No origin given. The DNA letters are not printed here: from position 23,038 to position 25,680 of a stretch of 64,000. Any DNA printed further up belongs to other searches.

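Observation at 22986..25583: Acyltransferase plus alpha/beta-hydrolase fusion (780 aa) and overlapping 74 aa ORF immediately upstream of phoB-phoR: candidate phosphate-starvation lipid-remodelling enzyme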

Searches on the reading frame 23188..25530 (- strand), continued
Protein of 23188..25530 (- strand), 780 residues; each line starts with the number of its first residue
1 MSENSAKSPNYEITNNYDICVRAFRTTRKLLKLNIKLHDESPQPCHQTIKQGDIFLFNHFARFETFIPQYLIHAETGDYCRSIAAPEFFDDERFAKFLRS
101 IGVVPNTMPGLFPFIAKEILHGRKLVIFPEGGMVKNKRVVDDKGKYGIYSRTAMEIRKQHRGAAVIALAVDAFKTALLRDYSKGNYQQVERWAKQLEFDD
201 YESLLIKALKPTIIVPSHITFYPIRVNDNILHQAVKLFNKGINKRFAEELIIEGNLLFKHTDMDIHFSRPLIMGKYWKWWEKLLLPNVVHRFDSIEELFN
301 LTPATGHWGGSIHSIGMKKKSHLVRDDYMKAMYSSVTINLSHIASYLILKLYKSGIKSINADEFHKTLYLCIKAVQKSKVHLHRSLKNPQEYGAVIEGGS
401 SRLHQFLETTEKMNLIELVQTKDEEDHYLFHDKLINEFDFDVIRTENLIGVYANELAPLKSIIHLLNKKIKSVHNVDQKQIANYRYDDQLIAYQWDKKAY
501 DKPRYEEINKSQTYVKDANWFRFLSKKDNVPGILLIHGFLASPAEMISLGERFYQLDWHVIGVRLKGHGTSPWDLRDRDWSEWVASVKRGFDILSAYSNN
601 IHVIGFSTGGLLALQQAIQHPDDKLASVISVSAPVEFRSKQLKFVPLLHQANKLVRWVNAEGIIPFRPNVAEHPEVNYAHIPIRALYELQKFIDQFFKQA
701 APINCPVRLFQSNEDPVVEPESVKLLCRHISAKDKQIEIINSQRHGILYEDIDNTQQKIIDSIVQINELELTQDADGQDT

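Call 66: find_encoding_contigs(protein=P0393, flank=7000, max_places=1)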
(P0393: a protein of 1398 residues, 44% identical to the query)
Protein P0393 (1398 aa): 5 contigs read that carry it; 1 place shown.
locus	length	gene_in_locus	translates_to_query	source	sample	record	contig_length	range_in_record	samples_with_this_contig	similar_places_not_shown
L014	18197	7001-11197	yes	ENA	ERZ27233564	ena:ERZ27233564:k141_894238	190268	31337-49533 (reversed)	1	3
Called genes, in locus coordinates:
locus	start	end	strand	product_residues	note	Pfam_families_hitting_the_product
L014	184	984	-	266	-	PF01048:PNP_UDP_1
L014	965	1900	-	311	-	PF00106:adh_short (weak), PF01073:3Beta_HSD (faint), PF01370:Epimerase, PF04321:RmlD_sub_bind, PF05368:NmrA (faint), PF07993:NAD_binding_4 (faint), PF13460:NAD_binding_10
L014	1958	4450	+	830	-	PF00270:DEAD, PF00271:Helicase_C, PF19306:WHD_Lhr, PF08494:DEAD_assoc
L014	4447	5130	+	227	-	-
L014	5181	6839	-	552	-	PF18158:AidB_N, PF02770:Acyl-CoA_dh_M, PF00441:Acyl-CoA_dh_1, PF08028:Acyl-CoA_dh_2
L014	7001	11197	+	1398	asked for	PF00561:Abhydrolase_1 (weak), PF12146:Hydrolase_4, PF12697:Abhydrolase_6, PF00501:AMP-binding, PF13193:AMP-binding_C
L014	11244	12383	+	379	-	PF00108:Thiolase_N, PF02803:Thiolase_C, PF22691:Thiolase_C_1 (faint)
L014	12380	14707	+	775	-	PF02737:3HCDH_N, PF00725:3HCDH, PF00378:ECH_1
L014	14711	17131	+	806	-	PF02771:Acyl-CoA_dh_N, PF02770:Acyl-CoA_dh_M, PF00441:Acyl-CoA_dh_1, PF09317:ACDH_C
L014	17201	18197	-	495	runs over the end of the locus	PF00171:Aldedh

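Call 69: find_encoding_contigs(protein=P0357, flank=7000, max_places=1)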
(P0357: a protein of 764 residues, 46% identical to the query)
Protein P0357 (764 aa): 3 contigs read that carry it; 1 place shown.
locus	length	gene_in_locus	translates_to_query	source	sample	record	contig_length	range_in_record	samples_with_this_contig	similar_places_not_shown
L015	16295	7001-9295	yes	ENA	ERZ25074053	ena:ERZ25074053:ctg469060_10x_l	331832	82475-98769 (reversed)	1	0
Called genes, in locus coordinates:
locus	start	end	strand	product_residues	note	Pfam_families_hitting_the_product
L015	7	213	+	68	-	-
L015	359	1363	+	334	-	PF00070:Pyr_redox (faint), PF00890:FAD_binding_2 (weak), PF01134:GIDA (faint), PF01266:DAO (faint), PF03486:HI0933_like (faint), PF07992:Pyr_redox_2, PF13738:Pyr_redox_3, PF13434:Lys_Orn_oxgnase, +1 more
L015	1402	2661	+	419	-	PF13167:GTP-bdg_N, PF16360:GTP-bdg_M, PF01926:MMR_HSR1, PF02421:FeoB_N (weak), PF19275:HflX_C (weak)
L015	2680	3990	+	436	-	PF00005:ABC_tran (faint), PF00071:Ras (faint), PF01926:MMR_HSR1, PF02421:FeoB_N, PF00009:GTP_EFTU, PF01926:MMR_HSR1, PF02421:FeoB_N, PF14714:KH_dom-like, +7 more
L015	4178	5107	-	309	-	PF00795:CN_hydrolase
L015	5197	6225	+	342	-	PF00246:Peptidase_M14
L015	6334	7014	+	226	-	PF07238:PilZ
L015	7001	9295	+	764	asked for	PF00561:Abhydrolase_1, PF12146:Hydrolase_4, PF12697:Abhydrolase_6, PF00326:Peptidase_S9 (faint)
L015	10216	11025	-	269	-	PF01435:Peptidase_M48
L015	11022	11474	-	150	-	PF01906:YbjQ_1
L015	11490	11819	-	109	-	PF01906:YbjQ_1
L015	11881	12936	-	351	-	PF00795:CN_hydrolase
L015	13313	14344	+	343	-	PF26233:NicX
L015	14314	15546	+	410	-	-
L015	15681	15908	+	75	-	-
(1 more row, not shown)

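Call 70: find_encoding_contigs(protein=P0407, flank=7000, max_places=1)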
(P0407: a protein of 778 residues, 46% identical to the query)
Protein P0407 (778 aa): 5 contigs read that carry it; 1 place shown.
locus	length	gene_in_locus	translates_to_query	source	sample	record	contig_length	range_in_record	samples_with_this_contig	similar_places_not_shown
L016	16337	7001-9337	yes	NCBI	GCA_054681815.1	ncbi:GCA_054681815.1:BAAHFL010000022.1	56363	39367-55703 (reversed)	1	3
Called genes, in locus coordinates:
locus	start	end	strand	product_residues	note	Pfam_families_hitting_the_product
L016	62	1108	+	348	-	PF12069:DUF3549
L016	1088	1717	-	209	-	PF03886:ABC_trans_aux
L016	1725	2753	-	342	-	PF02470:MlaD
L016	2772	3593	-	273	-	PF00005:ABC_tran, PF13304:AAA_21 (weak)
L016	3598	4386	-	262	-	PF02405:MlaE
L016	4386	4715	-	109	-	PF01740:STAS, PF13466:STAS_2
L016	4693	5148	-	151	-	PF13581:HATPase_c_2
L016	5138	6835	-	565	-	PF08668:HDOD, PF07228:SpoIIE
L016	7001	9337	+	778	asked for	PF00561:Abhydrolase_1 (weak), PF12146:Hydrolase_4, PF12697:Abhydrolase_6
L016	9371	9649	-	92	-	-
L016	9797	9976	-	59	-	-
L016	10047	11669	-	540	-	PF00005:ABC_tran, PF13191:AAA_16 (faint), PF20720:nSTAND3 (faint), PF13304:AAA_21 (faint), PF08352:oligo_HPY (weak), PF02463:SMC_N (weak), PF00005:ABC_tran, PF08352:oligo_HPY (weak), +1 more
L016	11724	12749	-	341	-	PF00528:BPD_transp_1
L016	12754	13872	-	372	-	PF19300:BPD_transp_1_N (faint), PF00528:BPD_transp_1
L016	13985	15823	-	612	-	PF00496:SBP_bac_5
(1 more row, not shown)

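Call 71: find_encoding_contigs(protein=P0353, flank=7000, max_places=1)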
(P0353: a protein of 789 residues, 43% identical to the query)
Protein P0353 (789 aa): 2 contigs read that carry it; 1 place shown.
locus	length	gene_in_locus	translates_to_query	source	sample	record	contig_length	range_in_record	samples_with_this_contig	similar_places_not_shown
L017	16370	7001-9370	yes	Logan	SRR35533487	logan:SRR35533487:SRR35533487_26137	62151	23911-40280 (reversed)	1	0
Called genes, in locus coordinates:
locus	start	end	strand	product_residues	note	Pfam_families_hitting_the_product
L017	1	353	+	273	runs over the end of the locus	PF00459:Inositol_P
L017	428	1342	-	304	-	-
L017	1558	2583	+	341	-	PF05050:Methyltransf_21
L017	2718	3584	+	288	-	PF03446:NAD_binding_2, PF03807:F420_oxidored, PF14833:NAD_binding_11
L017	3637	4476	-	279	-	PF01177:Asp_Glu_race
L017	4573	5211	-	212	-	-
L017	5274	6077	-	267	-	PF01503:PRA-PH (faint), PF03819:MazG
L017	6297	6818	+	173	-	-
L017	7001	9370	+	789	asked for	PF01553:Acyltransferase (weak), PF00561:Abhydrolase_1, PF12146:Hydrolase_4, PF12697:Abhydrolase_6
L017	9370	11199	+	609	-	PF00501:AMP-binding, PF13193:AMP-binding_C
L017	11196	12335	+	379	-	PF00108:Thiolase_N, PF02803:Thiolase_C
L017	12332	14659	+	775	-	PF02737:3HCDH_N, PF00725:3HCDH, PF00378:ECH_1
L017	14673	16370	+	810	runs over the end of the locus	PF02771:Acyl-CoA_dh_N, PF02770:Acyl-CoA_dh_M, PF00441:Acyl-CoA_dh_1, PF09317:ACDH_C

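Call 79: search_protein_families(library=ncbifam, proteins=[P0393, L013:9383-11074:+, L017:9370-11199:+], max_evalue=1e-10)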
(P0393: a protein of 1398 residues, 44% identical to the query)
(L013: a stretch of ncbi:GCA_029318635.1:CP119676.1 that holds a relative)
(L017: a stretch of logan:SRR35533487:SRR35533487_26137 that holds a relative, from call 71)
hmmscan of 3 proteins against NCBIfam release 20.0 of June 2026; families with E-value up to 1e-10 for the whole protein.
P0393 (1398 aa): 104 families (the best 25 are shown)
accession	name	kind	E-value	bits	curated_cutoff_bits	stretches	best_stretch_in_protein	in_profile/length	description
NF005220.0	PRK06710.1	equivalog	2.1e-150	501.5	1116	1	835-1387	5-557/563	long-chain-fatty-acid--CoA ligase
NF004114.0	PRK05605.1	equivalog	4.4e-146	487.5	766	1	835-1382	15-568/575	long-chain-fatty-acid--CoA ligase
TIGR03205.1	pimA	equivalog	4.5e-133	444.5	705.6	1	835-1379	2-540/541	dicarboxylate--CoA ligase PimA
NF004837.0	PRK06187.1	subfamily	4.1e-131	437.8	476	1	856-1387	10-526/531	long-chain-fatty-acid--CoA ligase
NF005463.0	PRK07059.1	subfamily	2.7e-123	412.3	869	1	836-1381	4-554/557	long-chain-fatty-acid--CoA ligase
NF006181.0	PRK08314.1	subfamily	1.3e-115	386.8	705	1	836-1387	6-558/563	long-chain-fatty-acid--CoA ligase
NF004229.0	PRK05677.1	subfamily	1.2e-113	380.5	879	1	837-1384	6-556/563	long-chain-fatty-acid--CoA ligase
NF006523.0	PRK08974.1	equivalog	1.6e-113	379.8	884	1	836-1386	4-556/561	long-chain-fatty-acid--CoA ligase FadD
NF006442.0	PRK08751.1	equivalog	2.6e-111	372.7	1023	1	835-1380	5-555/560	long-chain fatty acid--CoA ligase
NF005714.0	PRK07529.1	subfamily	2.6e-107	359.7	632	1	878-1388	62-581/640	acyl-CoA synthetase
NF009139.0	PRK12492.1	equivalog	2.2e-99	333.4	1018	1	854-1380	24-559/562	long-chain-fatty-acid--CoA ligase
NF009233.0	PRK12583.1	subfamily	5.6e-96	322.1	832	1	854-1379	18-546/558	fatty acid CoA ligase family protein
NF006182.0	PRK08316.1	subfamily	4.9e-94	315.7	663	1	856-1385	13-519/523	fatty acyl-CoA synthetase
NF005801.1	PRK07656.1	equivalog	6.8e-91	305.4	657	1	856-1379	3-499/500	FadD3 family acyl-CoA ligase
NF004822.0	PRK06178.1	equivalog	2.1e-90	304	782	1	839-1384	20-568/571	acyl-CoA synthetase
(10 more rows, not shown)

L013:9383-11074:+ (563 aa): 105 families (the best 25 are shown)
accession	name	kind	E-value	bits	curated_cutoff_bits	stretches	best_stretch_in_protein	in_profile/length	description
NF004114.0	PRK05605.1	equivalog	2.2e-138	462.1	766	1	19-549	27-567/575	long-chain-fatty-acid--CoA ligase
NF005220.0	PRK06710.1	equivalog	4.7e-137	457.4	1116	1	26-557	24-559/563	long-chain-fatty-acid--CoA ligase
NF004837.0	PRK06187.1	subfamily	3e-126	421.8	476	1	28-555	10-526/531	long-chain-fatty-acid--CoA ligase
NF006181.0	PRK08314.1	subfamily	4.1e-114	381.9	705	1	13-557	11-560/563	long-chain-fatty-acid--CoA ligase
TIGR03205.1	pimA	equivalog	3.8e-113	378.7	705.6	1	23-547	18-540/541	dicarboxylate--CoA ligase PimA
NF006523.0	PRK08974.1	equivalog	8.6e-113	377.4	884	1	30-557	27-559/561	long-chain-fatty-acid--CoA ligase FadD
NF004229.0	PRK05677.1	subfamily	1.2e-111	373.9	879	1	28-556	26-560/563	long-chain-fatty-acid--CoA ligase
NF005463.0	PRK07059.1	subfamily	1.3e-109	367.2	869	1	28-550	25-555/557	long-chain-fatty-acid--CoA ligase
NF009139.0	PRK12492.1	equivalog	3e-96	323.1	1018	1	31-548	29-559/562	long-chain-fatty-acid--CoA ligase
NF005714.0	PRK07529.1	subfamily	7.1e-96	322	632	1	28-553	32-578/640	acyl-CoA synthetase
NF006442.0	PRK08751.1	equivalog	7.2e-96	321.7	1023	1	30-549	29-556/560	long-chain fatty acid--CoA ligase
NF006182.0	PRK08316.1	subfamily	2.5e-91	306.8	663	1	29-551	14-517/523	fatty acyl-CoA synthetase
NF009233.0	PRK12583.1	subfamily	1e-90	304.8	832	1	29-547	21-546/558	fatty acid CoA ligase family protein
NF005702.0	PRK07514.1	subfamily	8.8e-89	298.2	558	1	48-550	26-499/506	malonyl-CoA synthase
NF004822.0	PRK06178.1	equivalog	1.3e-85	288.1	782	1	23-551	34-567/571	acyl-CoA synthetase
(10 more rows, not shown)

L017:9370-11199:+ (609 aa): 99 families (the best 25 are shown)
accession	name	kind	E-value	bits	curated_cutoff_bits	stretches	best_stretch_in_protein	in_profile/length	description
NF005220.0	PRK06710.1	equivalog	5e-146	487.1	1116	1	32-581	5-553/563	long-chain-fatty-acid--CoA ligase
NF004114.0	PRK05605.1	equivalog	9.8e-144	479.8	766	1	23-578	6-566/575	long-chain-fatty-acid--CoA ligase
TIGR03205.1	pimA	equivalog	4.4e-126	421.4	705.6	1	31-577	1-540/541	dicarboxylate--CoA ligase PimA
NF004837.0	PRK06187.1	subfamily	7e-122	407.4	476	1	53-581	10-522/531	long-chain-fatty-acid--CoA ligase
NF005463.0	PRK07059.1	subfamily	5.1e-119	398.2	869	1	32-579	3-554/557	long-chain-fatty-acid--CoA ligase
NF006181.0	PRK08314.1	subfamily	6.8e-111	371.2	705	1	32-579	5-552/563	long-chain-fatty-acid--CoA ligase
NF004229.0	PRK05677.1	subfamily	3.8e-109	365.7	879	1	32-581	4-555/563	long-chain-fatty-acid--CoA ligase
NF006523.0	PRK08974.1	equivalog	9.1e-108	360.8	884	1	33-582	4-554/561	long-chain-fatty-acid--CoA ligase FadD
NF006442.0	PRK08751.1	equivalog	5e-105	352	1023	1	32-577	5-554/560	long-chain fatty acid--CoA ligase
NF005714.0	PRK07529.1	subfamily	3.8e-103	346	632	1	76-582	63-577/640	acyl-CoA synthetase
NF009139.0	PRK12492.1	equivalog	5.1e-95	319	1018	1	53-577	26-558/562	long-chain-fatty-acid--CoA ligase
NF009233.0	PRK12583.1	subfamily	2.7e-88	296.8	832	1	48-577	15-546/558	fatty acid CoA ligase family protein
NF005702.0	PRK07514.1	subfamily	4.5e-86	289.2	558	1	202-577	127-496/506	malonyl-CoA synthase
NF006182.0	PRK08316.1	subfamily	1.8e-84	284.1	663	1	47-580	7-516/523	fatty acyl-CoA synthetase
NF005801.1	PRK07656.1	equivalog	3.6e-84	283.2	657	1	52-577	2-499/500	FadD3 family acyl-CoA ligase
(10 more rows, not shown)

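Call 90: find_encoding_contigs(protein=P0386, flank=7000, max_places=1)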
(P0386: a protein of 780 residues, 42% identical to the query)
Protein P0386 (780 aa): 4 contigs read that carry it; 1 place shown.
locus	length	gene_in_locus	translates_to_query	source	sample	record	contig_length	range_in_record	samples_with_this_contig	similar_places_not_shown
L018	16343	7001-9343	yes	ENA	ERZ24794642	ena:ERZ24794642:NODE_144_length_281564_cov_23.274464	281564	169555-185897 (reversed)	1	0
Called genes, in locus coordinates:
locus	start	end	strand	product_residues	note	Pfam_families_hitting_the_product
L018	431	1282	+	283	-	-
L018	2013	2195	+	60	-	-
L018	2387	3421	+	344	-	PF01547:SBP_bac_1, PF13531:SBP_bac_11, PF13416:SBP_bac_8, PF13343:SBP_bac_6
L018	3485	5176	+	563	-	PF00528:BPD_transp_1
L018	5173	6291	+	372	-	PF00005:ABC_tran, PF13304:AAA_21 (faint)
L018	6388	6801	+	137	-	PF01814:Hemerythrin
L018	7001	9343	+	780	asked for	PF01553:Acyltransferase (weak), PF00561:Abhydrolase_1 (weak), PF12146:Hydrolase_4, PF12697:Abhydrolase_6, PF00326:Peptidase_S9 (faint)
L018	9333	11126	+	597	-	PF00501:AMP-binding, PF13193:AMP-binding_C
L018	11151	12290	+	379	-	PF00108:Thiolase_N, PF02803:Thiolase_C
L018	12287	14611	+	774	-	PF02737:3HCDH_N, PF00725:3HCDH, PF00378:ECH_1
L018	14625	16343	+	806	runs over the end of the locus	PF02771:Acyl-CoA_dh_N, PF02770:Acyl-CoA_dh_M, PF00441:Acyl-CoA_dh_1, PF09317:ACDH_C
